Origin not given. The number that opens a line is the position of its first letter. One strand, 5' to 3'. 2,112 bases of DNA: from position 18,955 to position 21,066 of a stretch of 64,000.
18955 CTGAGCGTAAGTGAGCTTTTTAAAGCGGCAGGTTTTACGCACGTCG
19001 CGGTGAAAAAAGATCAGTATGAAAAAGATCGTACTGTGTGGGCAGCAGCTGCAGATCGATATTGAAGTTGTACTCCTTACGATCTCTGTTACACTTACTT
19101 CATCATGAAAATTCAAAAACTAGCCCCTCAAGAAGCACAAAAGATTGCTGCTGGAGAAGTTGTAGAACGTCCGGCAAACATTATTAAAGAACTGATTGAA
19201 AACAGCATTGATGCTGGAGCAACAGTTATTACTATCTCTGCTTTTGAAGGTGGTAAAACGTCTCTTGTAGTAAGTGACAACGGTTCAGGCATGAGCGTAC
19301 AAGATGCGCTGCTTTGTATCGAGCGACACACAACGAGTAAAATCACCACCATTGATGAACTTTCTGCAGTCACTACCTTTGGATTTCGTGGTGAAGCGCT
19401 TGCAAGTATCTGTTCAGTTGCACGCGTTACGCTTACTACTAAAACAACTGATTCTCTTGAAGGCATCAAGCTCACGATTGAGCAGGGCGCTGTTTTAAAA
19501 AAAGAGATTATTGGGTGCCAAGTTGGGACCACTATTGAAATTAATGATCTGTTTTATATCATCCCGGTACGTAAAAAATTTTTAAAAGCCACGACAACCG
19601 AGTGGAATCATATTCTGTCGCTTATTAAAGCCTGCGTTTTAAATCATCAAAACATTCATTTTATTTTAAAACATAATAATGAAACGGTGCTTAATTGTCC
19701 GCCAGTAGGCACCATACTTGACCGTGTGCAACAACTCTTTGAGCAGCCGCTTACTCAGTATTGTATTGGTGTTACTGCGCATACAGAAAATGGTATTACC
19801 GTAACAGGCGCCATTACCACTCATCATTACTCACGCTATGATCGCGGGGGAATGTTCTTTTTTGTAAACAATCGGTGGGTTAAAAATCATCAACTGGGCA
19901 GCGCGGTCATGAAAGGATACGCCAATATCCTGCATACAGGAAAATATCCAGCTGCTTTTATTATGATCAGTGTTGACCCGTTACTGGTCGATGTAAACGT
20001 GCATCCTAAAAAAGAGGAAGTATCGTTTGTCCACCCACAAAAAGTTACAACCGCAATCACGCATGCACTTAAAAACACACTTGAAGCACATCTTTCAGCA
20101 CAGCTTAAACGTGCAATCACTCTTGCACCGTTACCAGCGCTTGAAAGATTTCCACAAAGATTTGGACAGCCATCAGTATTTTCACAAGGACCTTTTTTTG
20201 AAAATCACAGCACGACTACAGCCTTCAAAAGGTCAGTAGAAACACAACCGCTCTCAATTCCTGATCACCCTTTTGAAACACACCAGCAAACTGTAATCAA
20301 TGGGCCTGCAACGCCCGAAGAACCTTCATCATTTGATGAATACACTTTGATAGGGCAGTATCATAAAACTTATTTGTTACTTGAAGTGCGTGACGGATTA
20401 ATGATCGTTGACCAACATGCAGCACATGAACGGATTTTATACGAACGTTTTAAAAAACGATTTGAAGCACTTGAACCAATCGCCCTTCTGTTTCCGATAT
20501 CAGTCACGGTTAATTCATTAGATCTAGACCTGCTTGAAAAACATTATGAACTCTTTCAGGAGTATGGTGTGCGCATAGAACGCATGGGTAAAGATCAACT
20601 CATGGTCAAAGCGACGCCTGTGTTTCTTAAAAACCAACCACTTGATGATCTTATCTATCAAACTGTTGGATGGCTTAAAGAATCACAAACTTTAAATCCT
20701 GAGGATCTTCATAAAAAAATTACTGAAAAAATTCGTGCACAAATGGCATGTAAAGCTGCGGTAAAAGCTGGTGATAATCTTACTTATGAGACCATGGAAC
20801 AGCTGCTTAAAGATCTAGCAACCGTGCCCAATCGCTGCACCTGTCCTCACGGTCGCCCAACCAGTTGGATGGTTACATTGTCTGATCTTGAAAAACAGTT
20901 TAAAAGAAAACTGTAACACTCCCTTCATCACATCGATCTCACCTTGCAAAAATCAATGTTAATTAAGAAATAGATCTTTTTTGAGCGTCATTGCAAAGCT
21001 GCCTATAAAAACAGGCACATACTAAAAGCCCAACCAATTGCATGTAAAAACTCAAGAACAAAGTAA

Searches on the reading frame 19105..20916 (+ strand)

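Call 44: search_protein_families(library=pfam, proteins=[window:19105-20916:+], max_evalue=0.00001)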
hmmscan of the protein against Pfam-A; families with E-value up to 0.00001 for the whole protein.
window:19105-20916:+ (603 aa): 4 families
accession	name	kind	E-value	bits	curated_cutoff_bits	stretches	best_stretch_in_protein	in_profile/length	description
PF08676.16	MutL_C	-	3.4e-36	124.5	25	1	416-559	1-142/142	MutL C terminal dimerisation domain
PF01119.25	DNA_mis_repair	-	7.8e-30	103.4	26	1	209-326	2-118/119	DNA mismatch repair protein, C-terminal domain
PF13589.12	HATPase_c_3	-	4.8e-13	49.7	25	1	25-126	5-106/137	Histidine kinase-, DNA gyrase B-, and HSP90-like ATPase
PF02518.31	HATPase_c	-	5.6e-06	27.2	26.4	0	21-77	4-63/111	Histidine kinase-, DNA gyrase B-, and HSP90-like ATPase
